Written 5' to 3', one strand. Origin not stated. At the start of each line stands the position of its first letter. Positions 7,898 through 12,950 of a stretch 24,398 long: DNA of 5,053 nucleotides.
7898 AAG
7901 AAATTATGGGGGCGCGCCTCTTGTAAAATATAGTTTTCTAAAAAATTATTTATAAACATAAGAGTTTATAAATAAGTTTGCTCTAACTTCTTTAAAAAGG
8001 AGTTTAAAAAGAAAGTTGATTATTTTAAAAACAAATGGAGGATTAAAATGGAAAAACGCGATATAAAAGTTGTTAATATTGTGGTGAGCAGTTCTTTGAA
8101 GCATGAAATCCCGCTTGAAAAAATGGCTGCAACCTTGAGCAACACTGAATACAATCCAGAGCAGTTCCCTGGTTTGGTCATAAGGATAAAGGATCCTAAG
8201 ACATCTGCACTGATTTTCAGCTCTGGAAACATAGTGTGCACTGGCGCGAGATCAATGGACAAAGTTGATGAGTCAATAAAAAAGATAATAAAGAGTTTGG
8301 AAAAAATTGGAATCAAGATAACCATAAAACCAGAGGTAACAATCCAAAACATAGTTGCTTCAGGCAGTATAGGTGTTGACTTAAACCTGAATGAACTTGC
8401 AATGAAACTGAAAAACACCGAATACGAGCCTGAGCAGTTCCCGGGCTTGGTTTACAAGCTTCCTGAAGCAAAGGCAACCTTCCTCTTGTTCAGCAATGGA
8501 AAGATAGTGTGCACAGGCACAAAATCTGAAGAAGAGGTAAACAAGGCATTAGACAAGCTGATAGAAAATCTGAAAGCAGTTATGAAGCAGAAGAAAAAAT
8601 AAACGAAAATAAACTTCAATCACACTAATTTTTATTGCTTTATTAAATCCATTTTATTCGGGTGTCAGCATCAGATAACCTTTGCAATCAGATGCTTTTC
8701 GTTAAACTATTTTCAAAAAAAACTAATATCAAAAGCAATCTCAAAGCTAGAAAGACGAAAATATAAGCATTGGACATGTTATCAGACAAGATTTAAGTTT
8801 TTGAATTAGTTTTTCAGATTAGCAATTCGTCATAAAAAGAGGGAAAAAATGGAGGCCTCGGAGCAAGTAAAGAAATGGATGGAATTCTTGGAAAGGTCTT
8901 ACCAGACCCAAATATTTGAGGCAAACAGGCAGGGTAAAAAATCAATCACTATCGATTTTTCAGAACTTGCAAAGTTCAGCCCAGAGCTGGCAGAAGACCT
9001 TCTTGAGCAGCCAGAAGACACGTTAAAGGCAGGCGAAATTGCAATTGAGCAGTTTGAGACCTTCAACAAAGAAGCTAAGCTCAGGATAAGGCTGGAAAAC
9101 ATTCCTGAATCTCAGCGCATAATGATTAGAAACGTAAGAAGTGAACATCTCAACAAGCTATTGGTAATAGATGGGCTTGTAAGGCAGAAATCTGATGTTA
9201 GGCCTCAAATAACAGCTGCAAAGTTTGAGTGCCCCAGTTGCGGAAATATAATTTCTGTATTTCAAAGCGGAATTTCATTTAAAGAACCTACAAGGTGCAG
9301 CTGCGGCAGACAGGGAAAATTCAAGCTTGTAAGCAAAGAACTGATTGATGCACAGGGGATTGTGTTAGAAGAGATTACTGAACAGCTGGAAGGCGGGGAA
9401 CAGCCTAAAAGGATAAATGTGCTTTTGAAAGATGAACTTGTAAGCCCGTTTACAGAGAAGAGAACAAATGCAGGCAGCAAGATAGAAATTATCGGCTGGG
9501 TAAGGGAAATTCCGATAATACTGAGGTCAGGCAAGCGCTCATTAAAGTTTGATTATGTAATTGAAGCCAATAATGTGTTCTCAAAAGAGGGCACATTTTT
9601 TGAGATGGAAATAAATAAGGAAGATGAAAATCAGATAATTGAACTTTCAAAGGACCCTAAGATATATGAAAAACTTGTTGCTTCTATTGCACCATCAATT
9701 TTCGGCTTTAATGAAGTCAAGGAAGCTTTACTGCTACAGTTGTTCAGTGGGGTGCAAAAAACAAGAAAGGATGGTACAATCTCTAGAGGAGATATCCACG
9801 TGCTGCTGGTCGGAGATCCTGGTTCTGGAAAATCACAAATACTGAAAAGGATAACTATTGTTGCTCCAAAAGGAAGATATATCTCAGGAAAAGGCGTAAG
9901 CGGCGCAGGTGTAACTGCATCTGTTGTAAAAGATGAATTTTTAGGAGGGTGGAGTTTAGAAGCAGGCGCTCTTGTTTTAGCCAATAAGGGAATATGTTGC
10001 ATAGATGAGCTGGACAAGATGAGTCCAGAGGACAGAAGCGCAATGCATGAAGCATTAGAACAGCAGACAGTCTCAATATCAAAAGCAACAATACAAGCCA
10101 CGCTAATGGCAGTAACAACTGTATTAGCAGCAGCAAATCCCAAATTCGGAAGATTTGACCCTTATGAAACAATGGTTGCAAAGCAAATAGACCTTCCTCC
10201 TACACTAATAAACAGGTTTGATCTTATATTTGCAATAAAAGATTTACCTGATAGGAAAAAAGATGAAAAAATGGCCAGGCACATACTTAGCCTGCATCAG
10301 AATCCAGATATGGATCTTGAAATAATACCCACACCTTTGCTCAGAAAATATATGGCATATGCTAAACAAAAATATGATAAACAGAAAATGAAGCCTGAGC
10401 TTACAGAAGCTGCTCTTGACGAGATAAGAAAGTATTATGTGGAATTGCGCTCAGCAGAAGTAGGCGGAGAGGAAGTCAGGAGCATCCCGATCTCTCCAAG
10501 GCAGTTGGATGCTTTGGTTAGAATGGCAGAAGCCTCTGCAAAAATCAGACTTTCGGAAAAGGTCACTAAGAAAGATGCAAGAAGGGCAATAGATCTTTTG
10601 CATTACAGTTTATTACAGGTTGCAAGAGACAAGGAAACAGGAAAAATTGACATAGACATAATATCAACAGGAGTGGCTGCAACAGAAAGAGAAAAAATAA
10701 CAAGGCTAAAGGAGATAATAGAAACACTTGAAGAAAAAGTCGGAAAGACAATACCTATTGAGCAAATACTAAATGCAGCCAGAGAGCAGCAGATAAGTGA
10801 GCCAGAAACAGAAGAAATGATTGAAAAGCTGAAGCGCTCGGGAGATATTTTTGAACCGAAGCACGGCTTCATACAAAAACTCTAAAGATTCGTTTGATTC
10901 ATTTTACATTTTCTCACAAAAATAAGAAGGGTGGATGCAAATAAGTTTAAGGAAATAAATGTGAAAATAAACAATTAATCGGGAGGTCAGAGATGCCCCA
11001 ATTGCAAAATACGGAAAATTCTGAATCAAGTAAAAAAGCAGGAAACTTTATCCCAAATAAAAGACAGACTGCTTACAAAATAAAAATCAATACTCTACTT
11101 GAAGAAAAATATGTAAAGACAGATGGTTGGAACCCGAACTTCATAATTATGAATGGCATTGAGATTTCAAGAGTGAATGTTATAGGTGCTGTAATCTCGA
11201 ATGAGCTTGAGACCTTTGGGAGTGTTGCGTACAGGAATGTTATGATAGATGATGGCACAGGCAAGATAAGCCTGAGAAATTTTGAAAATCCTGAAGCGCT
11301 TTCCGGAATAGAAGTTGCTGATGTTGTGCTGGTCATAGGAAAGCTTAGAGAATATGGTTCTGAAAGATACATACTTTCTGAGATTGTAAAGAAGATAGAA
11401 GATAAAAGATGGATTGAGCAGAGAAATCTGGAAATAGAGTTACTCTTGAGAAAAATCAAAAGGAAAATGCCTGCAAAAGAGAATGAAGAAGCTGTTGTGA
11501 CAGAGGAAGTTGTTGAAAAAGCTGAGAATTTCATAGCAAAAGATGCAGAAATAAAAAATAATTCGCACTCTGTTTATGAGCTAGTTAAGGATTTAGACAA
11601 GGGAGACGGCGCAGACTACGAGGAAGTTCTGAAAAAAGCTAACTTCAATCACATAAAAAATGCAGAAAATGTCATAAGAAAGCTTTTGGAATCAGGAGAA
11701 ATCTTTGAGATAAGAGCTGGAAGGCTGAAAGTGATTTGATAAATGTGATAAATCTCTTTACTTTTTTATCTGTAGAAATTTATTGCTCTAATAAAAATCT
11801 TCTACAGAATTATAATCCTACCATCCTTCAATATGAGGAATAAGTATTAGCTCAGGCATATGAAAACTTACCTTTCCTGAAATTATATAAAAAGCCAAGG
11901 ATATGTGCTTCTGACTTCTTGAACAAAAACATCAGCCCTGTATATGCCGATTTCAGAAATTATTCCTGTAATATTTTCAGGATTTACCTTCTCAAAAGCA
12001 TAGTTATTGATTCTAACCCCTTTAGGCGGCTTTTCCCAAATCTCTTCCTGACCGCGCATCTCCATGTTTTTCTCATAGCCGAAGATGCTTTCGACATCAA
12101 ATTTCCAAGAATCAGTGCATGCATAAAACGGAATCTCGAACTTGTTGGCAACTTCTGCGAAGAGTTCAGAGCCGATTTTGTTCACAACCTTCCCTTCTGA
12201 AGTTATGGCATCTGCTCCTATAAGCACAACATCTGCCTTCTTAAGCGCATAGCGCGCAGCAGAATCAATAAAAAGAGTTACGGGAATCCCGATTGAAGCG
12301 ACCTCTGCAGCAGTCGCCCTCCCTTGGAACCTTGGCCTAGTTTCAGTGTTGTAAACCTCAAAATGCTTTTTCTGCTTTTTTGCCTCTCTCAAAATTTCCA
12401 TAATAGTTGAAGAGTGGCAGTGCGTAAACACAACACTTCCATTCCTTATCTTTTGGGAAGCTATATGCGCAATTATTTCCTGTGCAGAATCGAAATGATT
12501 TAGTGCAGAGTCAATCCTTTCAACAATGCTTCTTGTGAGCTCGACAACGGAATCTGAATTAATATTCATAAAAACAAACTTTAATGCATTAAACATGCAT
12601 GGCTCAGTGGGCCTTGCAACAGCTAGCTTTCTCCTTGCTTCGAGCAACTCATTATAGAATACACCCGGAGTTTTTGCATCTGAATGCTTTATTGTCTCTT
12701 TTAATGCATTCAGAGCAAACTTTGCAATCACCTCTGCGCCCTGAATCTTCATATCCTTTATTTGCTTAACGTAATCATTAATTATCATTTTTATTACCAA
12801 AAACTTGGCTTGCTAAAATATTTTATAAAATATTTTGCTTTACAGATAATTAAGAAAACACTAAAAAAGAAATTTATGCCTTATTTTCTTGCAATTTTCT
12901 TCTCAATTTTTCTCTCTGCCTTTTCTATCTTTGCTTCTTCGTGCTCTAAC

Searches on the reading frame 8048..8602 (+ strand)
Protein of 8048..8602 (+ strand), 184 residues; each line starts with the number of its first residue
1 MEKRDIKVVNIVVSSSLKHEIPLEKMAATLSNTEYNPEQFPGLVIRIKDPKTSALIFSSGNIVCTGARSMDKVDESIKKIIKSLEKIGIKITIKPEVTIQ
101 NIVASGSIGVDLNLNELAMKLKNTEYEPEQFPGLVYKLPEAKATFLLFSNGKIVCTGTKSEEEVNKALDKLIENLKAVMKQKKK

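Call 8: search_protein_families(library=pfam, proteins=[window:8048-8602:+])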
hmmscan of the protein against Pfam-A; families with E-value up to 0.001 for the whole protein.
window:8048-8602:+ (184 aa): 2 families
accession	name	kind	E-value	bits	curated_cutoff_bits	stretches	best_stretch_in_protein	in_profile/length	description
PF00352.27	TBP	-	5.1e-63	209.3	22.9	2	97-176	2-83/85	Transcription factor TFIID (or TATA-binding protein, TBP)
PF11858.14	DUF3378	-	0.00034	21.2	27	0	23-68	11-55/76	Domain of unknown function (DUF3378)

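Call 70: find_related_loci(query=window:8048-8602:+, collection=genome_contigs, flank=1200)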
Query window:8048-8602:+ (184 aa) in genome_contigs; peptide patterns used: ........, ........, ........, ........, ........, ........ (x = any residue, [..] = any of these).
598 stretches matched a pattern (row limit reached: there are more); 527 encode a relative of the query (tblastn E <= 1e-3); the best 80 are kept; 80 distinct loci.
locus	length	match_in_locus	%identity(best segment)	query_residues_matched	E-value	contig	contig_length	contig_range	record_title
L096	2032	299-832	94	1-178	2e-112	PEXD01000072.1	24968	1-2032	MAG: Candidatus Woesearchaeota archaeon CG07_land_8_20_14_0_80_44_23 CG07_land_8_20_14_0.80_scaffold_1140_c, whole genom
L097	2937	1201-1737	88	1-179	1e-103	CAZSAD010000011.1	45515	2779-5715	MAG TPA_asm: uncultured Methanosarcinales archaeon isolate SRP062349_co5_133 genome assembly, contig: NODE_171_length_45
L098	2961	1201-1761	86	1-181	2e-103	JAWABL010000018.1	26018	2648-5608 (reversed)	MAG: Candidatus Woesearchaeota archaeon isolate JZ-4_201808_bins_108 JZ-4_201808_bins_108_scaffold_18, whole genome shot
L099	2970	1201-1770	88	3-178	3e-103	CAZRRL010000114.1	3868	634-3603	MAG TPA_asm: uncultured Methanosarcinales archaeon isolate binchicken_co251_826 genome assembly, contig: NODE_34328_leng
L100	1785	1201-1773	88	3-178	5e-106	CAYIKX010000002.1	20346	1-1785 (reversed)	MAG TPA_asm: uncultured Methanosarcinales archaeon isolate ERP119705_co20_50 genome assembly, contig: NODE_2595_length_2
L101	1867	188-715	88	3-178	7e-108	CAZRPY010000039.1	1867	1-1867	MAG TPA_asm: uncultured Methanosarcinales archaeon isolate SRP178908_co1_144 genome assembly, contig: NODE_75971_length_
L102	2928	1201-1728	88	3-178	2e-102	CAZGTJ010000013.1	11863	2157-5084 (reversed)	MAG TPA_asm: uncultured Methanosarcinales archaeon isolate binchicken_co125_225 genome assembly, contig: NODE_11040_leng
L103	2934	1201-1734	89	3-178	3e-102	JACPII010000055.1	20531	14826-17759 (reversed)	MAG: Candidatus Woesearchaeota archaeon isolate NC_groundwater_436_Ag_B-0.1um_47_15 GD18-4_B1_scaffold_410256, whole gen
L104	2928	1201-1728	88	3-178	2e-102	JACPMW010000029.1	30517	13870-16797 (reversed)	MAG: Candidatus Woesearchaeota archaeon isolate NC_groundwater_559_Ag_S-0.1um_40_64 S35_SO-1_scaffold_10491, whole genom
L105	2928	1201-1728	88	3-178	2e-102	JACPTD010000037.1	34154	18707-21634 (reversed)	MAG: Candidatus Woesearchaeota archaeon isolate NC_groundwater_723_Ag_S-0.2um_38_8 S36_SO-2_scaffold_92432, whole genome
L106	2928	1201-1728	88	3-178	3e-102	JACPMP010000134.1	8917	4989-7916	MAG: Candidatus Woesearchaeota archaeon isolate NC_groundwater_552_Ag_S-0.1um_34_16 S35_SO-1_scaffold_526089, whole geno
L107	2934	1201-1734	87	3-180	2e-102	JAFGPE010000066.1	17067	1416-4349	MAG: Candidatus Woesearchaeota archaeon isolate Zod_Metabat.672 k87_6165781, whole genome shotgun sequence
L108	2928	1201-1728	88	3-178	4e-102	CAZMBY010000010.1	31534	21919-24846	MAG TPA_asm: uncultured Methanosarcinales archaeon isolate binchicken_co125_1124 genome assembly, contig: NODE_2802_leng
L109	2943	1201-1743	89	3-178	6e-102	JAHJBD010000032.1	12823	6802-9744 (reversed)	MAG: Nanoarchaeota archaeon isolate Modern_marine.mb.241 Modern_marine.mb.241_k141_423641, whole genome shotgun sequence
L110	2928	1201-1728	88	3-178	4e-102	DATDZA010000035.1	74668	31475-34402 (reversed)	MAG TPA_asm: Candidatus Nanoarchaeia archaeon isolate SMAG_U8179 k141_1200192, whole genome shotgun sequence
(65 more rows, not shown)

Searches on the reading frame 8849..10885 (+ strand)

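Call 8: search_protein_families(library=pfam, proteins=[window:8849-10885:+])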
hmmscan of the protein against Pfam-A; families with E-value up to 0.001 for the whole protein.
window:8849-10885:+ (678 aa): 10 families
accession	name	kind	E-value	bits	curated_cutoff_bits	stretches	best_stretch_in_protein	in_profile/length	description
PF00493.29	MCM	-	2e-91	305.5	23.3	1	260-483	2-224/224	MCM P-loop domain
PF17207.9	MCM_OB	-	2.2e-22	79.6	24.8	1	93-221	2-125/126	MCM OB domain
PF17855.7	MCM_lid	-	2.5e-22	79.6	27.4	1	497-587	2-86/87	MCM AAA-lid domain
PF01078.27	Mg_chelatase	-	5.4e-12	46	20.3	1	366-432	93-159/207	Magnesium chelatase, subunit ChlI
PF14551.11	MCM_N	-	2e-08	35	24.9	1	13-69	7-72/95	MCM N-terminal domain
PF07728.20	AAA_5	-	1.5e-07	31.9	22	1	317-431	1-123/139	AAA domain (dynein-related subfamily)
PF21120.3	MCM_WH_arc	-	4.7e-07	30.2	26.1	1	616-675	2-62/63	Archaeal MCM, winged-helix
PF07726.17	AAA_3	-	3.2e-05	24.3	27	1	317-431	1-112/131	ATPase family associated with various cellular activities (AAA)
PF00158.32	Sigma54_activat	-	0.0002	21.5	20.2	0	310-409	17-123/168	Sigma-54 interaction domain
PF13191.12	AAA_16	-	0.00021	22.3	32.6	0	313-409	21-126/167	AAA ATPase domain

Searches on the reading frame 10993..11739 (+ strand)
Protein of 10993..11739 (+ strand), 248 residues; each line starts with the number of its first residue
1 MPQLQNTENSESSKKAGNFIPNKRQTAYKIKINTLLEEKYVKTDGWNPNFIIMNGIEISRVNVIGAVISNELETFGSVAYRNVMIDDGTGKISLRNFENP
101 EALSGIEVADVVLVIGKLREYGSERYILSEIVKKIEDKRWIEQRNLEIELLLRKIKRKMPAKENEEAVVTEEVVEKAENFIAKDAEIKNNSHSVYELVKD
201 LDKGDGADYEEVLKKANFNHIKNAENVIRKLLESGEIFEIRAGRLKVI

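Call 8: search_protein_families(library=pfam, proteins=[window:10993-11739:+])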
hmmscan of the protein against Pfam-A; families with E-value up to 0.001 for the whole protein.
window:10993-11739:+ (248 aa): 1 family
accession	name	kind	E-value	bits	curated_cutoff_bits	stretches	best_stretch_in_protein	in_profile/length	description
PF01336.31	tRNA_anti-codon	-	0.00066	20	27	0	82-124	19-63/75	OB-fold nucleic acid binding domain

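Call 56: search_solved_structures(query=window:10993-11739:+, max_evalue=1)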
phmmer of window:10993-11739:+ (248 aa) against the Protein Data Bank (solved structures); distinct sequences matched with E-value up to 1: 13.
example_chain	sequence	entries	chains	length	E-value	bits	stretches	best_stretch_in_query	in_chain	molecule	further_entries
8aas_B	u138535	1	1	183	1.2e-12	51.1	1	22-163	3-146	RPA32 subunit of the hetero-oligomeric complex involved in homologous recombination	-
8c5y_B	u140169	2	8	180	2.2e-12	50.2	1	23-163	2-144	RPA32 subunit of the hetero-oligomeric complex involved in homologous recombination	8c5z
8aaj_B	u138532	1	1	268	4.9e-12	49.1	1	22-158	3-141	RPA32 subunit of the hetero-oligomeric complex involved in homologous recombination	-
8oej_B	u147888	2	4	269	5.8e-12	48.8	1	22-158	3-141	RPA32 subunit of the hetero-oligomeric complex involved in homologous recombination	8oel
9f26_C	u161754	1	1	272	6.1e-12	48.8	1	22-158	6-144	RPA32 subunit of the hetero-oligomeric complex involved in homologous recombination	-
6i52_B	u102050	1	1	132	4.9e-05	26.2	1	30-148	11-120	Replication factor A protein 2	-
4joi_A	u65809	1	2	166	0.00019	24.3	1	99-155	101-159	CST complex subunit STN1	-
8d0b_B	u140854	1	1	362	0.00062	22.6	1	98-167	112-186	CST complex subunit STN1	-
7u5c_F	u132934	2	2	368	0.00064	22.6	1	98-158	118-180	CST complex subunit STN1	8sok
6w6w_C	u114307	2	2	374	0.00067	22.5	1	99-158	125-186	CST complex subunit STN1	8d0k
8soj_B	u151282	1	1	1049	0.0089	18.8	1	99-158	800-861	CST complex subunit STN1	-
8p7a_A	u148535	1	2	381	0.41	13.4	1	139-193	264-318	Oxysterol-binding protein-related protein 8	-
7naa_A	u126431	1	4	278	0.6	12.8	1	83-133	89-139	Non-specific serine/threonine protein kinase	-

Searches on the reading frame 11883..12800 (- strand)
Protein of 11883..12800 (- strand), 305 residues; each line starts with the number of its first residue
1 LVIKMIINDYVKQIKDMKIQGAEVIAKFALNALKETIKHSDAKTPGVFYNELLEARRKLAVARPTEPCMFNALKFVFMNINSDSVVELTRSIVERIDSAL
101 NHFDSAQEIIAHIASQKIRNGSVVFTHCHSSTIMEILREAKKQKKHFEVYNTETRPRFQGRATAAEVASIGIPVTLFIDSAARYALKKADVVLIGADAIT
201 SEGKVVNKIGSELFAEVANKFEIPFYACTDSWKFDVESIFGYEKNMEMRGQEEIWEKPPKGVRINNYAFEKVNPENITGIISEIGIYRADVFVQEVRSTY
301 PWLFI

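Call 8: search_protein_families(library=pfam, proteins=[window:11883-12800:-])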
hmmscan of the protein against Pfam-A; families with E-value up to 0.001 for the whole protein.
window:11883-12800:- (305 aa): 1 family
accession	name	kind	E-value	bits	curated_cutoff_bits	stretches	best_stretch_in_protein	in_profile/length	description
PF01008.23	IF-2B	-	1.6e-66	224.8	22.4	1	18-287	1-278/280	Initiation factor 2 subunit family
